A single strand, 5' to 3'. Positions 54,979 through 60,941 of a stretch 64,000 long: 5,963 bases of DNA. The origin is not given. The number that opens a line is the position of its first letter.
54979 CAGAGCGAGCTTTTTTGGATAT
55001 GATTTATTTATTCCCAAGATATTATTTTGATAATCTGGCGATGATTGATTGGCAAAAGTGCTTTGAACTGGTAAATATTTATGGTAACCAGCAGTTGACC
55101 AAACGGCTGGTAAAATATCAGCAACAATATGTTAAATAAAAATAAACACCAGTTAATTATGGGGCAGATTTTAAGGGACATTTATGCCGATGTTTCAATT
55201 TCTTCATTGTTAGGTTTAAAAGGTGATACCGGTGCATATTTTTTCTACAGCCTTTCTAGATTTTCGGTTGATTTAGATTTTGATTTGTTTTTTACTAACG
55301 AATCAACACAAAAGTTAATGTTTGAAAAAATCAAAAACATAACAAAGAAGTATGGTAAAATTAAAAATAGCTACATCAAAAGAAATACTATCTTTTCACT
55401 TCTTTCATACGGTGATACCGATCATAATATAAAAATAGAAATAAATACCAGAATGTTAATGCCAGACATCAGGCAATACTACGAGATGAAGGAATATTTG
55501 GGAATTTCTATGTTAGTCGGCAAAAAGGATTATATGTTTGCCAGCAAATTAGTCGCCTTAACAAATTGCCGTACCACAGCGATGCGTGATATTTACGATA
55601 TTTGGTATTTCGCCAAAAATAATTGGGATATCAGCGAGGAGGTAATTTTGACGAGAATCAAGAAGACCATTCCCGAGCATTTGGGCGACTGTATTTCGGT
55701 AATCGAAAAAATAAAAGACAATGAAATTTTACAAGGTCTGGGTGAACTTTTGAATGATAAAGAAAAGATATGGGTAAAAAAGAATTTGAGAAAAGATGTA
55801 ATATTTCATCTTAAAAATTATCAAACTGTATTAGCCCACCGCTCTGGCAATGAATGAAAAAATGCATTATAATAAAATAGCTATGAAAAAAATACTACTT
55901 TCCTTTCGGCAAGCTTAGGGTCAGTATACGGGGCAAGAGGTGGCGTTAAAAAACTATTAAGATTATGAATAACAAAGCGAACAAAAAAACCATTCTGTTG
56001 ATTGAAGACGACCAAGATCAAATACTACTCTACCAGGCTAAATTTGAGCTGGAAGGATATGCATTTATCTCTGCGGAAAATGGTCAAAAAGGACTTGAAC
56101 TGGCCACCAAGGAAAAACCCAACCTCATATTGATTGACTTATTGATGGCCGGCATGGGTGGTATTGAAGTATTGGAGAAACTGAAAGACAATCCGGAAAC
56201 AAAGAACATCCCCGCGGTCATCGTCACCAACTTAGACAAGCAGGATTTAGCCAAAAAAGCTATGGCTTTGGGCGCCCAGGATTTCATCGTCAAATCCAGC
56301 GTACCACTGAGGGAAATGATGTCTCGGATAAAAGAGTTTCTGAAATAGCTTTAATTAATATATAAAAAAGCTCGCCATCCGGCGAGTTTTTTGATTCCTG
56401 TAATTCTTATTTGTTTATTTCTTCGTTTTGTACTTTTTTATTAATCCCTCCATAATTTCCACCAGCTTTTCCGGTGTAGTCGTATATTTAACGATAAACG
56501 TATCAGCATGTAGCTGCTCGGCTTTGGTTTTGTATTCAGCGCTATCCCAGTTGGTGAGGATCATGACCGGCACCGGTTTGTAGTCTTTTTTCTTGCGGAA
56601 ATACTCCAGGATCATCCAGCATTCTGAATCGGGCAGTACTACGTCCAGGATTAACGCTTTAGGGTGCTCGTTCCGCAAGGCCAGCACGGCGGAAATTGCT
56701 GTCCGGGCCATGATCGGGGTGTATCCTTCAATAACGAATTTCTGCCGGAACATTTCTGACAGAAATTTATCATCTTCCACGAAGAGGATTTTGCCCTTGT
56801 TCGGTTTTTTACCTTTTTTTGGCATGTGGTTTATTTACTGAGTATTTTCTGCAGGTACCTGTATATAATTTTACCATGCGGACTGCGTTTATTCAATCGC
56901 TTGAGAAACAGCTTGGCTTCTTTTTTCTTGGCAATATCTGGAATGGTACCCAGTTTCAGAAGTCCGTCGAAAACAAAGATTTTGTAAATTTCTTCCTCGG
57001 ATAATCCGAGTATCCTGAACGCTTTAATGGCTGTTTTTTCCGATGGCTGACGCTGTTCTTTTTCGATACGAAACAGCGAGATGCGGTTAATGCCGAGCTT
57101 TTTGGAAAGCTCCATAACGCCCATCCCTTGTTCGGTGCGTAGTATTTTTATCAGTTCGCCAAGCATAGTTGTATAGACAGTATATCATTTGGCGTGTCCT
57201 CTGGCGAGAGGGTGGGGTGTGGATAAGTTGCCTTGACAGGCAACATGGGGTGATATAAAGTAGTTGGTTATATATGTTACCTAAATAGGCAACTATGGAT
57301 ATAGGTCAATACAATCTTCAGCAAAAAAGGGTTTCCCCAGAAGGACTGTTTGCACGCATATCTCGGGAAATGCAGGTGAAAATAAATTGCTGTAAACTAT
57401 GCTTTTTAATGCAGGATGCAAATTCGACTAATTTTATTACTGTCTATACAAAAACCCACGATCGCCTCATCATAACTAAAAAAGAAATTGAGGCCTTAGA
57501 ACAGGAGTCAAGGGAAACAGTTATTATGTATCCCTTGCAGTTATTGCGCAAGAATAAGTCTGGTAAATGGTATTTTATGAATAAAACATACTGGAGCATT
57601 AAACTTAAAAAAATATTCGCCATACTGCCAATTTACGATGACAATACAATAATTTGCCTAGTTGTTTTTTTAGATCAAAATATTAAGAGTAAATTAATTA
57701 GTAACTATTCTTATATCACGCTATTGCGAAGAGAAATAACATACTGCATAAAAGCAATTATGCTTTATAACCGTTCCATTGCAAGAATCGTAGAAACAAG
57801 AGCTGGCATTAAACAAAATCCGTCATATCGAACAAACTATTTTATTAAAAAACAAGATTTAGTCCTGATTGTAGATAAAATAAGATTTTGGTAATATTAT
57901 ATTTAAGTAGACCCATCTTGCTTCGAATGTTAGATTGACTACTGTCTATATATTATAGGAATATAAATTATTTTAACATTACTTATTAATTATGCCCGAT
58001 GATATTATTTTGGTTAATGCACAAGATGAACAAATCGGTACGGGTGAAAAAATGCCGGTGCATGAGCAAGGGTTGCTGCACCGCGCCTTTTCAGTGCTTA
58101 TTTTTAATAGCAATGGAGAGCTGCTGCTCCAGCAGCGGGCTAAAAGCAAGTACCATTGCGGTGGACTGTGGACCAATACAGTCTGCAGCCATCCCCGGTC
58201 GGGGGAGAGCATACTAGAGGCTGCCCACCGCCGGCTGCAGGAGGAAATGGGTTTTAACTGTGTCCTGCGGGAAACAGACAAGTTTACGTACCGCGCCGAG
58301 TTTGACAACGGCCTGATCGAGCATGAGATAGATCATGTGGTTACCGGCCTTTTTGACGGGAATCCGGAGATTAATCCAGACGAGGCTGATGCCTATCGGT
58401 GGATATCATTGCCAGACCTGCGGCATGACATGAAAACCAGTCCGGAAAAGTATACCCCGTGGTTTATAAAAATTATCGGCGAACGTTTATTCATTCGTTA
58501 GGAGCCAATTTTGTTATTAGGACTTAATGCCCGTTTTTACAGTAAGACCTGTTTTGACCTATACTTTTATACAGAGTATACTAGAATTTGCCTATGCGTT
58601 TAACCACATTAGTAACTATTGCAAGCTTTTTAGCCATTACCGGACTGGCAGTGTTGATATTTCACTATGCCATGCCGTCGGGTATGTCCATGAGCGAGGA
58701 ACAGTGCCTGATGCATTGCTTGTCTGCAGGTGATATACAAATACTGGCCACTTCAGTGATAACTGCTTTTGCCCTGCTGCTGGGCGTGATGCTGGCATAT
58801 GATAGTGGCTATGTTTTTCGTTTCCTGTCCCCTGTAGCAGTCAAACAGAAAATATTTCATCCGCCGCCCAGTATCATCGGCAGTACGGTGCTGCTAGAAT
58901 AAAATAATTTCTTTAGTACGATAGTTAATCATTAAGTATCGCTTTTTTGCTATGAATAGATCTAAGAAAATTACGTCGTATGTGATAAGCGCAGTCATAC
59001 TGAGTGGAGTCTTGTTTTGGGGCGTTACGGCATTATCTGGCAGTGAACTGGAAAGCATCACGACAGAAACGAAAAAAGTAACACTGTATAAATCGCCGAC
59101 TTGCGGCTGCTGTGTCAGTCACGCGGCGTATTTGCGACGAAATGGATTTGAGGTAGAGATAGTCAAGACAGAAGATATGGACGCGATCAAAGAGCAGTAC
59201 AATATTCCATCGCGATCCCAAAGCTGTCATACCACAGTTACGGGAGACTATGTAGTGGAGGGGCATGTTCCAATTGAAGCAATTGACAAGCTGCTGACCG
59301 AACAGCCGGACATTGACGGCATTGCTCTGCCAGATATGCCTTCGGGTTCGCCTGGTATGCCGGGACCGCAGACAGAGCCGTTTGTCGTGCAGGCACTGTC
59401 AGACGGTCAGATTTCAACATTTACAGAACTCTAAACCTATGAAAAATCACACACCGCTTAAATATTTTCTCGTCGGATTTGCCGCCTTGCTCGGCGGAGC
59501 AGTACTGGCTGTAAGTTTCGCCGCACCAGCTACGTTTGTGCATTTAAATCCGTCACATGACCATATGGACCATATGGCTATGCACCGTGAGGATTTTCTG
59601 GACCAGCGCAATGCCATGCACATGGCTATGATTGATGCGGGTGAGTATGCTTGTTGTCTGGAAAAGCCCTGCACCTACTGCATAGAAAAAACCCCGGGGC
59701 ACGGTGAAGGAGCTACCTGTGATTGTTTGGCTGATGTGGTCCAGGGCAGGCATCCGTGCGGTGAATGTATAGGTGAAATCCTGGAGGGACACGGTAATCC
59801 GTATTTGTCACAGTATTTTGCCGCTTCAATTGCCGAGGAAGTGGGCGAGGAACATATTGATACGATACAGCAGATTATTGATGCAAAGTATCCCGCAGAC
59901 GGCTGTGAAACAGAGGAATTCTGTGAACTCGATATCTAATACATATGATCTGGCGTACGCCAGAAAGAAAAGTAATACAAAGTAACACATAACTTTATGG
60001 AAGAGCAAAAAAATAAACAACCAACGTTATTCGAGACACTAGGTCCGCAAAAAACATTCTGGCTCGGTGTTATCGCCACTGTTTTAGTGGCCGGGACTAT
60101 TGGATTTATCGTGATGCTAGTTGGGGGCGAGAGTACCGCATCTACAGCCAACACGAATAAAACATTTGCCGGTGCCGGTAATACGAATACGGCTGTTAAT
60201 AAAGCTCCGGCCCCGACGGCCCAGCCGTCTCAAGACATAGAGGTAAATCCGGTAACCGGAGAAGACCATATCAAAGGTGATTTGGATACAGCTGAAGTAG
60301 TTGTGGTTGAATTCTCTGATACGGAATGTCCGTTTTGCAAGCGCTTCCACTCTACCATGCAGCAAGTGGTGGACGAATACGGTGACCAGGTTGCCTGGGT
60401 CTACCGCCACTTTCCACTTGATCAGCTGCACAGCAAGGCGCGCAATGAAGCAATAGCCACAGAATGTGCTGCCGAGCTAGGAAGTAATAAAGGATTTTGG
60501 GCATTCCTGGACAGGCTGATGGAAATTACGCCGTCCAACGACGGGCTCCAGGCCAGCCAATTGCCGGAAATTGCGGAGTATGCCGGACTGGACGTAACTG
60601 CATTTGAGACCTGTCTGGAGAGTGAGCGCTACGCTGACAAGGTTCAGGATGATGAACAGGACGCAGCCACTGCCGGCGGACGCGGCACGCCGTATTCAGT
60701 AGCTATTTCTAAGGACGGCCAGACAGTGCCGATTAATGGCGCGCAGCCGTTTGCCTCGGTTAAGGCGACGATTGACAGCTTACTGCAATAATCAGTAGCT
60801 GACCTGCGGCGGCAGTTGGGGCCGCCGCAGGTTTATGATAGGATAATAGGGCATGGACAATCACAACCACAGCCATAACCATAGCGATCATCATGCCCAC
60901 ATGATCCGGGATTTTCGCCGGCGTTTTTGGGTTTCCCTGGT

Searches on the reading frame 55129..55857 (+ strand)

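Call 83: search_protein_families(library=pfam, proteins=[window:55129-55857:+], max_evalue=0.001)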
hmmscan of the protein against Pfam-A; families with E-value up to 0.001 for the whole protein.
window:55129-55857:+ (242 aa): 1 family
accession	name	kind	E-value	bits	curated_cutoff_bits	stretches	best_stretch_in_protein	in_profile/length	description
PF08843.17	AbiEii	-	6.1e-13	49.7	22.5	1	31-179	18-188/238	Nucleotidyl transferase AbiEii toxin, Type IV TA system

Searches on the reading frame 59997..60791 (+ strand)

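Call 83: search_protein_families(library=pfam, proteins=[window:59997-60791:+], max_evalue=0.001)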
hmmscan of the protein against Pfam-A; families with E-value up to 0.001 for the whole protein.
window:59997-60791:+ (264 aa): 3 families
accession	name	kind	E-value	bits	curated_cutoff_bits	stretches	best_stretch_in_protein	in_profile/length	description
PF13462.12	Thioredoxin_4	-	4.2e-17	63.3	23.2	1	89-236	4-144/165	Thioredoxin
PF01323.26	DSBA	-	3.4e-16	60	25.6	2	186-257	122-188/191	DSBA-like thioredoxin domain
PF13098.12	Thioredoxin_2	-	2.8e-06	28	27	1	101-255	7-100/104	Thioredoxin-like domain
